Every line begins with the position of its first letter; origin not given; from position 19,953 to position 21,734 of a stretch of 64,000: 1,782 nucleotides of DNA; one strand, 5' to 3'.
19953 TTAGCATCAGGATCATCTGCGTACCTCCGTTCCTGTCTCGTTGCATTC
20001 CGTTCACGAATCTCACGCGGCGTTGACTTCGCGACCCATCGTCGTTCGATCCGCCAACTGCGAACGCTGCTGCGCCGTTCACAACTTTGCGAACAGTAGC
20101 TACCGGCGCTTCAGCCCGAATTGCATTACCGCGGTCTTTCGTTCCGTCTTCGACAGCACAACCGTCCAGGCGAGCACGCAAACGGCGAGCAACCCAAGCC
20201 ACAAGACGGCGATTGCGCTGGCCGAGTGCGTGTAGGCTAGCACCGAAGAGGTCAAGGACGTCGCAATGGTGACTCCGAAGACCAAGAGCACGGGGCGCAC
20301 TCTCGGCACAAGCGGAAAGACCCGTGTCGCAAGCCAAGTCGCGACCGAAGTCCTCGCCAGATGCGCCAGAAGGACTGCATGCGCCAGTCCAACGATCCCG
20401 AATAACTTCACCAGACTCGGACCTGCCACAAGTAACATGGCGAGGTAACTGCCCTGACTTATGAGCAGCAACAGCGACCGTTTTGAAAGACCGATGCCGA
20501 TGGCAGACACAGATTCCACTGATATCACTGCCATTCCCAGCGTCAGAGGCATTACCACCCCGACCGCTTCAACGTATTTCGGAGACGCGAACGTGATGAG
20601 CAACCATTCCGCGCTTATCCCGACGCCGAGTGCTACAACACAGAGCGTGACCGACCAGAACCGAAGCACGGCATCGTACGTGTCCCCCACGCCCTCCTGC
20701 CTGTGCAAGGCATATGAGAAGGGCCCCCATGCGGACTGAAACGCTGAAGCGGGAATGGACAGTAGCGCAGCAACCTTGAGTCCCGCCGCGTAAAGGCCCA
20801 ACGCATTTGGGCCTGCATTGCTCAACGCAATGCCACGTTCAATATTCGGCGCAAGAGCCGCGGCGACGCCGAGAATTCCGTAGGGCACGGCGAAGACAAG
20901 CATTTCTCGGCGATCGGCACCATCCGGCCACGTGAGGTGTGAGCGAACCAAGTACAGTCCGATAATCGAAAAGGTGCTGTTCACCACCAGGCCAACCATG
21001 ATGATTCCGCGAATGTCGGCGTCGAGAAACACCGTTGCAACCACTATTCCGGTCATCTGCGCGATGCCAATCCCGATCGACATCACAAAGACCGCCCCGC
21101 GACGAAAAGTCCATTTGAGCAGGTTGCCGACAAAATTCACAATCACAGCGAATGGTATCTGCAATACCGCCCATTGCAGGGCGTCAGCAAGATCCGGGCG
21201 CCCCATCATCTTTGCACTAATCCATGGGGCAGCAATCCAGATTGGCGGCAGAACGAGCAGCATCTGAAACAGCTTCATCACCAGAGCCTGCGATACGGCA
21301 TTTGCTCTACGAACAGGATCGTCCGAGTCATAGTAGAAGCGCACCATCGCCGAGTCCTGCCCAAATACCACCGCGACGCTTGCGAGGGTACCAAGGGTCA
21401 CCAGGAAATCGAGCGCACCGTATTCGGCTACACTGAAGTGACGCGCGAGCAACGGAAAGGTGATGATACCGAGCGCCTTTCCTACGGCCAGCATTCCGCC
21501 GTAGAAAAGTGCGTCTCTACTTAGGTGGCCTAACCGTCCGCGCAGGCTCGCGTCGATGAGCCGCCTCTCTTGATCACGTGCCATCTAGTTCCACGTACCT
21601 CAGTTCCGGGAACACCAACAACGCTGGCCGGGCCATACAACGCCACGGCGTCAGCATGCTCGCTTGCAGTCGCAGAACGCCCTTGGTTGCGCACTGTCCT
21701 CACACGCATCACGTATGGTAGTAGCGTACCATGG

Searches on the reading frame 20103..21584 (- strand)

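Call 41: search_protein_families(library=pfam, proteins=[window:20103-21584:-], max_evalue=0.001)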
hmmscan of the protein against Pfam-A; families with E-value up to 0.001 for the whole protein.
window:20103-21584:- (494 aa): 1 family
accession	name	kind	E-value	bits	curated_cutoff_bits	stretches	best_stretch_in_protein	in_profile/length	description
PF01943.22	Polysacc_synt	-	2.2e-14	54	28.2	1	24-288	4-268/274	Polysaccharide biosynthesis protein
